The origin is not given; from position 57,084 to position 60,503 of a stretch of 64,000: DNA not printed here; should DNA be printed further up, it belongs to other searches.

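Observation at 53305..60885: Five-gene soluble flavin/Fe-S oxidoreductase cluster: NuoE-like, NuoF-GltD fusion, NuoG-like, then NfnA-NfnB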

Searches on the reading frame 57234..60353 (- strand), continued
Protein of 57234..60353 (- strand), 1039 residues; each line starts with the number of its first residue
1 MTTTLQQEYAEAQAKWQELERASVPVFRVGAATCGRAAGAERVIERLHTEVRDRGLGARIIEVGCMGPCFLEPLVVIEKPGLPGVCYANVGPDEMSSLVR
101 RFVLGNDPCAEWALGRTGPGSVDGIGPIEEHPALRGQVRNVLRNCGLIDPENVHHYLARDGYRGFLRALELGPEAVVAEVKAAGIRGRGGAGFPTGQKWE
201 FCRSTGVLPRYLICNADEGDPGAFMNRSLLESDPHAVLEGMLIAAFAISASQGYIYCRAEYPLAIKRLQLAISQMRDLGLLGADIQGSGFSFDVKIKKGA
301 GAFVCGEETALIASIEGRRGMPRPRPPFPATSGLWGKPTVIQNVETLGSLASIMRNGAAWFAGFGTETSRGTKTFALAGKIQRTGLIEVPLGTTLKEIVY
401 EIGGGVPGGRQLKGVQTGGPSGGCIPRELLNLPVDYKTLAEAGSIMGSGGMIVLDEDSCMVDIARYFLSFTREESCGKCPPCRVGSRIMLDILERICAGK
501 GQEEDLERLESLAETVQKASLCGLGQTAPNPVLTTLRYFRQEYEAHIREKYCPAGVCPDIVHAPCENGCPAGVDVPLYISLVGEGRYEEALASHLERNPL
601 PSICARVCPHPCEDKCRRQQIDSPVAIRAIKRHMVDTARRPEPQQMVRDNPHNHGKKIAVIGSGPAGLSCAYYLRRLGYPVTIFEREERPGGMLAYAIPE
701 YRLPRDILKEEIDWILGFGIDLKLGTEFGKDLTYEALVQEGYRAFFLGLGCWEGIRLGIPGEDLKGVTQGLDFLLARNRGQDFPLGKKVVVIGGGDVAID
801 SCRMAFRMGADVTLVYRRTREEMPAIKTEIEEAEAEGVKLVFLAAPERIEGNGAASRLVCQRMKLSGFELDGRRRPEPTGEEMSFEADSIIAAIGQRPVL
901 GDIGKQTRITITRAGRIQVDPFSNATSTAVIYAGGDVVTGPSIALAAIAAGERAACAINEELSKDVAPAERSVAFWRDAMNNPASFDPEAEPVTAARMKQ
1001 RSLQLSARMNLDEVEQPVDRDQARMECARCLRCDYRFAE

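Call 45: search_protein_families(library=pfam, proteins=[L051:2633-5146:+, L052:2357-4711:+, L054:11875-14139:+, L058:11847-14027:+, L055:7725-10196:+, L051:723-2600:+, L005:13045-15756:+, L057:11872-14271:+], max_evalue=0.00001)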
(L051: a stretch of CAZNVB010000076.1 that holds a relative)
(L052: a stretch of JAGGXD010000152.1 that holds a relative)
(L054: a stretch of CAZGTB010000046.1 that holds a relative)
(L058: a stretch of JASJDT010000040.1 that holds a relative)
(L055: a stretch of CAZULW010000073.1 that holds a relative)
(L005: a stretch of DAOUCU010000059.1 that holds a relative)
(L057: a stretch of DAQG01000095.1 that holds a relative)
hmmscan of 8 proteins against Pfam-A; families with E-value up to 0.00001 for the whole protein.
L051:2633-5146:+ (838 aa): 6 families
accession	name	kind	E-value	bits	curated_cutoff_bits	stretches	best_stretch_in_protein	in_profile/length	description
PF00384.28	Molybdopterin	-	9e-26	91.2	24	1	306-665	1-352/353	Molybdopterin oxidoreductase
PF13510.11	Fer2_4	-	7.7e-16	58.4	22.8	1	12-83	7-81/82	2Fe-2S iron-sulfur cluster binding domain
PF04879.21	Molybdop_Fe4S4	-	6.3e-13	48.9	22.7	1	252-297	5-50/55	Molybdopterin oxidoreductase Fe4S4 domain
PF22117.2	Fer4_Nqo3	-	2.4e-11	44.1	27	1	173-236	6-66/67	NADH-quinone oxidoreductase subunit 3, ferredoxin-like domain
PF10588.14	NADH-G_4Fe-4S_3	-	7.2e-08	32.3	27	0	90-114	1-25/40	NADH-ubiquinone oxidoreductase-G iron-sulfur binding region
PF12838.12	Fer4_7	-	2.2e-07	31.6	27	1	178-235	2-52/52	4Fe-4S dicluster domain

L052:2357-4711:+ (785 aa): 6 families
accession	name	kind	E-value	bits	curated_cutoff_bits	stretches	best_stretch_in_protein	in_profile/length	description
PF00384.28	Molybdopterin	-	6.2e-41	141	24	1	306-703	1-352/353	Molybdopterin oxidoreductase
PF13510.11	Fer2_4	-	1.5e-16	60.6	22.8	1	7-83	2-81/82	2Fe-2S iron-sulfur cluster binding domain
PF10588.14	NADH-G_4Fe-4S_3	-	9.5e-13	47.9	27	1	90-114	1-25/40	NADH-ubiquinone oxidoreductase-G iron-sulfur binding region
PF22117.2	Fer4_Nqo3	-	2.7e-09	37.5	27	1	172-236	5-66/67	NADH-quinone oxidoreductase subunit 3, ferredoxin-like domain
PF04879.21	Molybdop_Fe4S4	-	5.7e-09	36.3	22.7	1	250-297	3-50/55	Molybdopterin oxidoreductase Fe4S4 domain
PF12838.12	Fer4_7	-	2.3e-06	28.4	27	1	178-234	2-51/52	4Fe-4S dicluster domain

L054:11875-14139:+ (755 aa): 9 families
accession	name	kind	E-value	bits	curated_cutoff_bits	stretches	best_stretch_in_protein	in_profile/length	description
PF13510.11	Fer2_4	-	3.7e-19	69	22.8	1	5-81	2-81/82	2Fe-2S iron-sulfur cluster binding domain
PF00384.28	Molybdopterin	-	1.3e-16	61.1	24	1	316-659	14-352/353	Molybdopterin oxidoreductase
PF04879.21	Molybdop_Fe4S4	-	7.4e-14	51.9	22.7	1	248-295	3-50/55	Molybdopterin oxidoreductase Fe4S4 domain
PF10588.14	NADH-G_4Fe-4S_3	-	1.4e-09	37.8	27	1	88-113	1-26/40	NADH-ubiquinone oxidoreductase-G iron-sulfur binding region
PF12838.12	Fer4_7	-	1.5e-08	35.4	27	1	176-233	2-52/52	4Fe-4S dicluster domain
PF22117.2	Fer4_Nqo3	-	1e-07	32.5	27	1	171-234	6-66/67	NADH-quinone oxidoreductase subunit 3, ferredoxin-like domain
PF00037.32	Fer4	-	1.5e-06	28.2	21.1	0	219-234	8-23/24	4Fe-4S binding domain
PF00111.32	Fer2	-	3.4e-06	27.3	21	1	11-58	3-48/77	2Fe-2S iron-sulfur cluster binding domain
PF13183.11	Fer4_8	-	7.9e-06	26.8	27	1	174-232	3-67/68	4Fe-4S dicluster domain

L058:11847-14027:+ (727 aa): 6 families
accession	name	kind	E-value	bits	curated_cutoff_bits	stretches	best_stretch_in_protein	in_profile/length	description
PF00384.28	Molybdopterin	-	3.6e-23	82.6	24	1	309-621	1-328/353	Molybdopterin oxidoreductase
PF13510.11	Fer2_4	-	7.4e-16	58.4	22.8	1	10-86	2-81/82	2Fe-2S iron-sulfur cluster binding domain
PF10588.14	NADH-G_4Fe-4S_3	-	2e-11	43.6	27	1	93-117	1-25/40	NADH-ubiquinone oxidoreductase-G iron-sulfur binding region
PF04879.21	Molybdop_Fe4S4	-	1.4e-10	41.4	22.7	1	254-300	4-50/55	Molybdopterin oxidoreductase Fe4S4 domain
PF22117.2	Fer4_Nqo3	-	9.9e-10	38.9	27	1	172-239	2-66/67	NADH-quinone oxidoreductase subunit 3, ferredoxin-like domain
PF12838.12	Fer4_7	-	6.7e-07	30.1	27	1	181-237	2-51/52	4Fe-4S dicluster domain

L055:7725-10196:+ (824 aa): 6 families
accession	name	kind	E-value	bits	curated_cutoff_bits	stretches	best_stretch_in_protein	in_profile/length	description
PF13510.11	Fer2_4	-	1.5e-23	83.1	22.8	1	1-76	3-81/82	2Fe-2S iron-sulfur cluster binding domain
PF22117.2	Fer4_Nqo3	-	6.5e-12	45.9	27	1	162-230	2-67/67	NADH-quinone oxidoreductase subunit 3, ferredoxin-like domain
PF10418.14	DHODB_Fe-S_bind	-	2.9e-11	43.3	23.9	1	754-790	1-40/41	Iron-sulfur cluster binding domain of dihydroorotate dehydrogenase B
PF00384.28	Molybdopterin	-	4.6e-10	39.5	24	1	380-462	260-352/353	Molybdopterin oxidoreductase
PF00111.32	Fer2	-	1.4e-08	35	21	1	6-53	3-48/77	2Fe-2S iron-sulfur cluster binding domain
PF12838.12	Fer4_7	-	1.1e-07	32.6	27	1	171-228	2-52/52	4Fe-4S dicluster domain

L051:723-2600:+ (626 aa): 7 families
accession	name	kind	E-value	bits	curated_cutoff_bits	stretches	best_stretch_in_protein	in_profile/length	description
PF01512.22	Complex1_51K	-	1.6e-48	164.9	31.2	1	182-352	1-148/150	Nuo51 FMN-binding domain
PF10589.14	NADH_4Fe-4S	-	4e-32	110.4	23.5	1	462-546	1-85/85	NADH-ubiquinone oxidoreductase-F iron-sulfur binding region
PF00037.32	Fer4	-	4.6e-12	45.7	21.1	1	564-586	2-24/24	4Fe-4S binding domain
PF13187.11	Fer4_9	-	4.7e-08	33.4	27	1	569-614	1-51/52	4Fe-4S dicluster domain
PF13237.11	Fer4_10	-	4.9e-08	33.2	25.5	1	564-610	3-52/53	4Fe-4S dicluster domain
PF12837.12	Fer4_6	-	7.3e-08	32.4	25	0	565-585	4-24/24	4Fe-4S binding domain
PF12838.12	Fer4_7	-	1.9e-07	31.9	27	0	569-614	1-52/52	4Fe-4S dicluster domain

L005:13045-15756:+ (904 aa): 10 families
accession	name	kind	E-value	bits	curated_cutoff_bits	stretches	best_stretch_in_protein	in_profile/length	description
PF00384.28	Molybdopterin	-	5.7e-83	279.3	24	1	290-708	1-352/353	Molybdopterin oxidoreductase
PF01568.27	Molydop_binding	-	2.7e-36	124.4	26.8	1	792-896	1-108/110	Molydopterin dinucleotide binding domain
PF13510.11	Fer2_4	-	1.1e-22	80.3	22.8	1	16-92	2-81/82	2Fe-2S iron-sulfur cluster binding domain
PF04879.21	Molybdop_Fe4S4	-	3.1e-14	53.1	22.7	1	234-282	3-51/55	Molybdopterin oxidoreductase Fe4S4 domain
PF10588.14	NADH-G_4Fe-4S_3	-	1.2e-12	47.5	27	1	99-136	1-38/40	NADH-ubiquinone oxidoreductase-G iron-sulfur binding region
PF22117.2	Fer4_Nqo3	-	4.4e-11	43.2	27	1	160-220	9-66/67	NADH-quinone oxidoreductase subunit 3, ferredoxin-like domain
PF12838.12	Fer4_7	-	2e-08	35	27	1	162-219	2-52/52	4Fe-4S dicluster domain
PF00111.32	Fer2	-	4.4e-08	33.4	21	1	22-70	3-49/77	2Fe-2S iron-sulfur cluster binding domain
PF00037.32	Fer4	-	1.2e-07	31.7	21.1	0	204-220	7-23/24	4Fe-4S binding domain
PF14697.11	Fer4_21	-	2.9e-06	27.8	35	1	160-218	6-55/59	4Fe-4S dicluster domain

L057:11872-14271:+ (800 aa): 8 families
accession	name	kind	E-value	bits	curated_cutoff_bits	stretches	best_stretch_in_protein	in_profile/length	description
PF00384.28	Molybdopterin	-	2.6e-34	119.3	24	1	295-645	1-353/353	Molybdopterin oxidoreductase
PF13510.11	Fer2_4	-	1.3e-19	70.5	22.8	1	3-78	2-80/82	2Fe-2S iron-sulfur cluster binding domain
PF01568.27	Molydop_binding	-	8.9e-14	51.9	26.8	1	696-772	3-78/110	Molydopterin dinucleotide binding domain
PF10588.14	NADH-G_4Fe-4S_3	-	1.3e-10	41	27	1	86-111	1-26/40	NADH-ubiquinone oxidoreductase-G iron-sulfur binding region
PF22117.2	Fer4_Nqo3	-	3.7e-10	40.3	27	1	165-231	3-66/67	NADH-quinone oxidoreductase subunit 3, ferredoxin-like domain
PF04879.21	Molybdop_Fe4S4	-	1.6e-09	38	22.7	1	244-291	2-54/55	Molybdopterin oxidoreductase Fe4S4 domain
PF12838.12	Fer4_7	-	8.5e-08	33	27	1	173-229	2-51/52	4Fe-4S dicluster domain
PF00111.32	Fer2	-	2.1e-06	28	21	1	10-57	6-49/77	2Fe-2S iron-sulfur cluster binding domain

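Call 63: find_encoding_contigs(protein=window:57234-60353:-, flank=2000, max_places=3)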
Protein window:57234-60353:- (1039 aa): 14 contigs read that carry it; 2 places shown.
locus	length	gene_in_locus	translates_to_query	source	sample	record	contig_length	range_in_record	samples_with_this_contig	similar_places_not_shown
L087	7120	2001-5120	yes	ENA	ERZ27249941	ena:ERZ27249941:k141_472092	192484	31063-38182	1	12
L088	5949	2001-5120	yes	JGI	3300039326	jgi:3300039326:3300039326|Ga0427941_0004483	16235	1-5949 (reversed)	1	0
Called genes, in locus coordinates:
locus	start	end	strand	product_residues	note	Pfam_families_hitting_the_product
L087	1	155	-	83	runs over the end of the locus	-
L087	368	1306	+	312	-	PF00753:Lactamase_B, PF12706:Lactamase_B_2 (weak)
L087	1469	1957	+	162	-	PF01257:2Fe-2S_thioredx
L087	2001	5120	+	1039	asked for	PF01512:Complex1_51K, PF10531:SLBB (weak), PF10589:NADH_4Fe-4S, PF14691:Fer4_20, PF00070:Pyr_redox (weak), PF01266:DAO (weak), PF07992:Pyr_redox_2, PF13450:NAD_binding_8, +5 more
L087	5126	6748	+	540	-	PF13510:Fer2_4, PF10588:NADH-G_4Fe-4S_3, PF22117:Fer4_Nqo3, PF12838:Fer4_7, PF00384:Molybdopterin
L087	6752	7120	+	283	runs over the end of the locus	PF10418:DHODB_Fe-S_bind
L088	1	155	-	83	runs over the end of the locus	-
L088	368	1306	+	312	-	PF00753:Lactamase_B, PF12706:Lactamase_B_2 (weak)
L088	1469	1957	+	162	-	PF01257:2Fe-2S_thioredx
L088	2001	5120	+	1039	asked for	PF01512:Complex1_51K, PF10531:SLBB (weak), PF10589:NADH_4Fe-4S, PF14691:Fer4_20, PF00070:Pyr_redox (weak), PF01266:DAO (weak), PF07992:Pyr_redox_2, PF13450:NAD_binding_8, +5 more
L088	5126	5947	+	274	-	?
